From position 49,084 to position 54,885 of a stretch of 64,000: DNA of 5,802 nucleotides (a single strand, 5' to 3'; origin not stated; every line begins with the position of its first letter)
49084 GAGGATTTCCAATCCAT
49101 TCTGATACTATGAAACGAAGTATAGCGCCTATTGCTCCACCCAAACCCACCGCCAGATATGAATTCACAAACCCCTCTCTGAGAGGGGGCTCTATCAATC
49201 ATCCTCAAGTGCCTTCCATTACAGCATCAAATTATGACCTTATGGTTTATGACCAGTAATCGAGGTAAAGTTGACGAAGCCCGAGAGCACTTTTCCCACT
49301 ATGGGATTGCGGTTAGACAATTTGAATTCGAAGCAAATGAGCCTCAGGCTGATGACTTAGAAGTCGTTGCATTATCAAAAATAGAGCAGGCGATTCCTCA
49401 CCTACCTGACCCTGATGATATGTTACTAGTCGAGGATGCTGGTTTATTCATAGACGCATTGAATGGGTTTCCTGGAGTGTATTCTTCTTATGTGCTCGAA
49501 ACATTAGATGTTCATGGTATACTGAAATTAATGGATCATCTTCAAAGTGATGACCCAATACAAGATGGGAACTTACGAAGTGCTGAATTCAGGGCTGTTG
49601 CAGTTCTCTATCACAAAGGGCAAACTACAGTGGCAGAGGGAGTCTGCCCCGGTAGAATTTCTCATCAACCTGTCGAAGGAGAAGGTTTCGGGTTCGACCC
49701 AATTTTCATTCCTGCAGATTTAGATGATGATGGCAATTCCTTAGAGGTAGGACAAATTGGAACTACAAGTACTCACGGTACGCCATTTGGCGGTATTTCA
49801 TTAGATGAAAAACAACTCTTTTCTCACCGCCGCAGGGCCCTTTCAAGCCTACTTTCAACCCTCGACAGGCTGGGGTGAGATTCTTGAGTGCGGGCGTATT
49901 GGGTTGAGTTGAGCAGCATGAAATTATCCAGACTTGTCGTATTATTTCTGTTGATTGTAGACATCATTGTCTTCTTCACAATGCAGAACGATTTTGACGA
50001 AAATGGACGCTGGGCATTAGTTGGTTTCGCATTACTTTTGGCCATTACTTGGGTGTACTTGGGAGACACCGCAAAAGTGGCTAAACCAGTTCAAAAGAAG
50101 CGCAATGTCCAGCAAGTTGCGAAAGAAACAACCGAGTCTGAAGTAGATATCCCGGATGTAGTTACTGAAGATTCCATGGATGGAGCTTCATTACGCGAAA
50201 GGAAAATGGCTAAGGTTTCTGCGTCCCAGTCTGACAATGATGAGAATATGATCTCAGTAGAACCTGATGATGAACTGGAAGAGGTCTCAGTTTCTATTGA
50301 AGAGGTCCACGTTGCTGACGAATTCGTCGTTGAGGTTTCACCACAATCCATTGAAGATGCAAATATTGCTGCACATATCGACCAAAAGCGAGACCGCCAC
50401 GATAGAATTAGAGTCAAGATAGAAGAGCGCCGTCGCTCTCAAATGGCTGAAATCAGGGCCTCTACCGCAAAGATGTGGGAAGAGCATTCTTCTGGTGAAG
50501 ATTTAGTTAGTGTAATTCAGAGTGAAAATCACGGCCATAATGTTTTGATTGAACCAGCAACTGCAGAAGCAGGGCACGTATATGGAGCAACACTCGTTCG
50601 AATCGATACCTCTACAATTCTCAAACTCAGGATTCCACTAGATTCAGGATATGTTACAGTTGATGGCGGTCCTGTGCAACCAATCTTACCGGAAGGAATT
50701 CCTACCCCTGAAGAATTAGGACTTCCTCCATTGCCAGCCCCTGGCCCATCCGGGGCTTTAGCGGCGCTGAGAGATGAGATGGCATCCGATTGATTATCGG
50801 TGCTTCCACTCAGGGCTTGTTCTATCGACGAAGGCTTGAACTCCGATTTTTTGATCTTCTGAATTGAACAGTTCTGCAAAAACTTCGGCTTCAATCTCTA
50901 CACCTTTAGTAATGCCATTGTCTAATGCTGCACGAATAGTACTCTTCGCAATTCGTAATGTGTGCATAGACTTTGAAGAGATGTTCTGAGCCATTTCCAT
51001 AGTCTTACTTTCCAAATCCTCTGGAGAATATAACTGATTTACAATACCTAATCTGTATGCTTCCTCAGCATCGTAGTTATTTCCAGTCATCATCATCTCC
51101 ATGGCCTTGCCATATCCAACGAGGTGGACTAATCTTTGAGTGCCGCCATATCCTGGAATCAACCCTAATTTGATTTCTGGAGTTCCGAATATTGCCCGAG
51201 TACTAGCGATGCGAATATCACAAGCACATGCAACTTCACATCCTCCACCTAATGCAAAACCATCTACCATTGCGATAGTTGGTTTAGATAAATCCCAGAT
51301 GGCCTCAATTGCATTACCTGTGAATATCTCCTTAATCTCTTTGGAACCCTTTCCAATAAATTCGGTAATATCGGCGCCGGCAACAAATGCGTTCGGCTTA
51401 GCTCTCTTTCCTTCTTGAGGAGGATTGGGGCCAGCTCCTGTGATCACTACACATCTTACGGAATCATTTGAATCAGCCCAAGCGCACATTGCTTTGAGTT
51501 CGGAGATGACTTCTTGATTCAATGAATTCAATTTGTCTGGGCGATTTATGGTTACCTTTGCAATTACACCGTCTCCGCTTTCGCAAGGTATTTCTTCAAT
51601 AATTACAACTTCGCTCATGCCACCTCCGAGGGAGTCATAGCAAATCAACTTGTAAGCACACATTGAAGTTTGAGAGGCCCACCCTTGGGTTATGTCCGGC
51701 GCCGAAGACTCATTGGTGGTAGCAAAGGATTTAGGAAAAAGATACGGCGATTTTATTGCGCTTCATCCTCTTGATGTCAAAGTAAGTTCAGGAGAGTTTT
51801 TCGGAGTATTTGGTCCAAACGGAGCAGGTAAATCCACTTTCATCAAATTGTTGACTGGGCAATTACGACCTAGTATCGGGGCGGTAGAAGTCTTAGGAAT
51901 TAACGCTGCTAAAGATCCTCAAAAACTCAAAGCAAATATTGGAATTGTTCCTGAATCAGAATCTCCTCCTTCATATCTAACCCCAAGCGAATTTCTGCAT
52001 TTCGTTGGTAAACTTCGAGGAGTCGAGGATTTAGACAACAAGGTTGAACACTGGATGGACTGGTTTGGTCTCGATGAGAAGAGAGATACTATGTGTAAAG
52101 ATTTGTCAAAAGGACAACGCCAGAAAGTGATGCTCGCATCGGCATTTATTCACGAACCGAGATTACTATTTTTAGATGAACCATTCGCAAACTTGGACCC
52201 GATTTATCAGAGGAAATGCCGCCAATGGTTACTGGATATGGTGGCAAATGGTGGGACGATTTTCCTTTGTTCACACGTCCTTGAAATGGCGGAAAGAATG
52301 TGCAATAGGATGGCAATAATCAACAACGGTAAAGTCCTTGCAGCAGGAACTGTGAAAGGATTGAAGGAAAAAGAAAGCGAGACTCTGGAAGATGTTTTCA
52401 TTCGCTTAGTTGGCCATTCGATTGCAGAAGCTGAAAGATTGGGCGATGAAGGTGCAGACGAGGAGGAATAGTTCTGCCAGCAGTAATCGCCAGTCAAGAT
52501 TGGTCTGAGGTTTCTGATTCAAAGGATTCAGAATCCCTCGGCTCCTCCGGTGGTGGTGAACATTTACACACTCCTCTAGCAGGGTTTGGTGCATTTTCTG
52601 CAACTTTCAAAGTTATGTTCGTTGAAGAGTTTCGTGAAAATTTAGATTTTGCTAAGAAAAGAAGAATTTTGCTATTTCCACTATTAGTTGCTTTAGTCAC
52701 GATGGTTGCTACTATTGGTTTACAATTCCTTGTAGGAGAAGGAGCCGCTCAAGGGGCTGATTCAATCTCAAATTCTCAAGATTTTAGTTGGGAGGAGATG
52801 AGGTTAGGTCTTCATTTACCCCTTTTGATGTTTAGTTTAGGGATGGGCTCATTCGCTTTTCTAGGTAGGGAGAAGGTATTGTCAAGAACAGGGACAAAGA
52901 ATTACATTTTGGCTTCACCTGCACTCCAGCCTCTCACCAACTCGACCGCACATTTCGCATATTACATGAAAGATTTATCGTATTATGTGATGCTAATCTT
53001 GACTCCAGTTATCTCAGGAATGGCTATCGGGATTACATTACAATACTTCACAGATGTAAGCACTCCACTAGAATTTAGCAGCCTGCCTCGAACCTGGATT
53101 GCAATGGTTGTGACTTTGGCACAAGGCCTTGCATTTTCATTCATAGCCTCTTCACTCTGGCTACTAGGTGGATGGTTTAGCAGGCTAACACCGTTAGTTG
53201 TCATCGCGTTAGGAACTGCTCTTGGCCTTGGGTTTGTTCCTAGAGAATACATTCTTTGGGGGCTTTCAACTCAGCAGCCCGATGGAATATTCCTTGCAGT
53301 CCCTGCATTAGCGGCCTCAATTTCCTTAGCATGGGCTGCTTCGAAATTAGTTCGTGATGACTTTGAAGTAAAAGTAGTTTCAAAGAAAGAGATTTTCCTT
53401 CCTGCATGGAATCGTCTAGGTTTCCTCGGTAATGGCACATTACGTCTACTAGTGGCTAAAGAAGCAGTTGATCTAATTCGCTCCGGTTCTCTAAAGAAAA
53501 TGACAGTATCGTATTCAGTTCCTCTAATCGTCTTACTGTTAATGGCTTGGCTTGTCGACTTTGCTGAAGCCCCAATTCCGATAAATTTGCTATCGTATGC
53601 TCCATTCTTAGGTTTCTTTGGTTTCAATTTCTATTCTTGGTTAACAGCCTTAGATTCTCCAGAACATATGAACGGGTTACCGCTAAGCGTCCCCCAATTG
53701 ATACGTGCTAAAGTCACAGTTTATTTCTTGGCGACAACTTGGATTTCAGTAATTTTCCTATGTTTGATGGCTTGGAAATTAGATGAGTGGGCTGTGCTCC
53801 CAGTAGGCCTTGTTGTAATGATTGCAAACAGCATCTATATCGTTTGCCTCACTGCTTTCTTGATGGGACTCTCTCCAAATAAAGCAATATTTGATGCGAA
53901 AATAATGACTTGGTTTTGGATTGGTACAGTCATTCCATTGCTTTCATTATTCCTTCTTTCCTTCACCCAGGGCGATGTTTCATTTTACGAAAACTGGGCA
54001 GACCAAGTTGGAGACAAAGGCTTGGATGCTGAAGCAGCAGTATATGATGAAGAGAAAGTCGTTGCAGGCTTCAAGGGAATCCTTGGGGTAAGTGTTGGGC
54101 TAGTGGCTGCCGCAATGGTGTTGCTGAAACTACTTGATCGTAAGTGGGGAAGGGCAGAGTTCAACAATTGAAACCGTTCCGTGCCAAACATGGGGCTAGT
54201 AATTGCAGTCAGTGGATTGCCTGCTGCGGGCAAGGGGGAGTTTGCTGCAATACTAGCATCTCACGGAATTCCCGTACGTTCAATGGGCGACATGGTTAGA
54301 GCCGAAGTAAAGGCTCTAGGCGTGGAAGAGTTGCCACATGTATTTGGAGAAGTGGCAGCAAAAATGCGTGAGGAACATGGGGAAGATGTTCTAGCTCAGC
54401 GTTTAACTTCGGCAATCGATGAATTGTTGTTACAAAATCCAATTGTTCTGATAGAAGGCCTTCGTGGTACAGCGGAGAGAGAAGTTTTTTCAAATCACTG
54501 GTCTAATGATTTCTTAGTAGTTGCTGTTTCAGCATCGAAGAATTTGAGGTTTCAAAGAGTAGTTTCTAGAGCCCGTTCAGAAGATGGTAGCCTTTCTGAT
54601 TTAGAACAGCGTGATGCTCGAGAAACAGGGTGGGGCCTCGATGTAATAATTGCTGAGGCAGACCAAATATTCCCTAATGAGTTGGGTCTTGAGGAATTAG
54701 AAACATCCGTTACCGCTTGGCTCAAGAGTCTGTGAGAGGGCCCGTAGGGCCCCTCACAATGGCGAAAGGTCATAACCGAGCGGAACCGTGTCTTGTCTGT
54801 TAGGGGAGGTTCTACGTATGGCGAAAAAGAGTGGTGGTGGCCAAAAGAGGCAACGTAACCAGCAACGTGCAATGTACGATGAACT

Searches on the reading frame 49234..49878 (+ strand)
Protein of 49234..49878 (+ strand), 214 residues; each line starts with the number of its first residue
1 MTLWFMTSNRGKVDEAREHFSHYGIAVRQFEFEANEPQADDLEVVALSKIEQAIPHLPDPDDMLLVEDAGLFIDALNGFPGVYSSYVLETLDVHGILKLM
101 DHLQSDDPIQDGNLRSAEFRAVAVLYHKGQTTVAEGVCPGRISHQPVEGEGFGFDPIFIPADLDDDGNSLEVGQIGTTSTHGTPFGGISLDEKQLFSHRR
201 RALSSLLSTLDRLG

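Call 78: search_protein_families(library=pfam, proteins=[window:49234-49878:+], max_evalue=0.00001)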
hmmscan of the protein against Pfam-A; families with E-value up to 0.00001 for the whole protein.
window:49234-49878:+ (214 aa): 1 family
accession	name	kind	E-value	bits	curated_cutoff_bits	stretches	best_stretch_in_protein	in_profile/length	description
PF01725.21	Ham1p_like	-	6e-37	127.8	22.5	1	3-207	1-184/186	Ham1 family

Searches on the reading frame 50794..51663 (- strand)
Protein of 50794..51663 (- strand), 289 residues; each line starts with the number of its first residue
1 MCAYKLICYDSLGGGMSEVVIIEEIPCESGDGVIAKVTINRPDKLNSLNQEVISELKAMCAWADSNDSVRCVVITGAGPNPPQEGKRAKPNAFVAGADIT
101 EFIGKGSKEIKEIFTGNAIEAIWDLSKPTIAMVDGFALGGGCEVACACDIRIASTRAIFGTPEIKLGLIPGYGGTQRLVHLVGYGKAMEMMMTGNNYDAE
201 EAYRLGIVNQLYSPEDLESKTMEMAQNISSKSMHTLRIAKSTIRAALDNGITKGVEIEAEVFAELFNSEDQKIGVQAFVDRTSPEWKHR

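Call 78: search_protein_families(library=pfam, proteins=[window:50794-51663:-], max_evalue=0.00001)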
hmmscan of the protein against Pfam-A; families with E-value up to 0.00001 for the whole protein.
window:50794-51663:- (289 aa): 2 families
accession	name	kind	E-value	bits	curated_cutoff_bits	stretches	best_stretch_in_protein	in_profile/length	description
PF00378.25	ECH_1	-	1.4e-61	208.5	27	1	33-288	5-250/251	Enoyl-CoA hydratase/isomerase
PF16113.10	ECH_2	-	1.7e-33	116.9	27.2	1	35-219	2-179/335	Enoyl-CoA hydratase/isomerase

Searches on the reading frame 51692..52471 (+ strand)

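Call 78: search_protein_families(library=pfam, proteins=[window:51692-52471:+], max_evalue=0.00001)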
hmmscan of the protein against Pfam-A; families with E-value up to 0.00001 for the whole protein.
window:51692-52471:+ (259 aa): 2 families
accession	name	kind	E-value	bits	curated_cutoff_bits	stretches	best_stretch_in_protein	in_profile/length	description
PF00005.33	ABC_tran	-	6.1e-29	101.8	25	1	24-166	1-137/137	ABC transporter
PF13304.12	AAA_21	-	4.3e-09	37.3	27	0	137-195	237-298/304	AAA domain, putative AbiEii toxin, Type IV TA system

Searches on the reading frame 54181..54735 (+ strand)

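Call 78: search_protein_families(library=pfam, proteins=[window:54181-54735:+], max_evalue=0.00001)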
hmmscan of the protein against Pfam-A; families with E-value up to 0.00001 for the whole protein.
window:54181-54735:+ (184 aa): 2 families
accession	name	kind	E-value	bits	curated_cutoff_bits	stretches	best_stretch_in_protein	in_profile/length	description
PF13207.12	AAA_17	-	5.4e-09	36.9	27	1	12-134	2-126/136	AAA domain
PF13238.12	AAA_18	-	8.6e-06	26.7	29.4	0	8-138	1-119/128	AAA domain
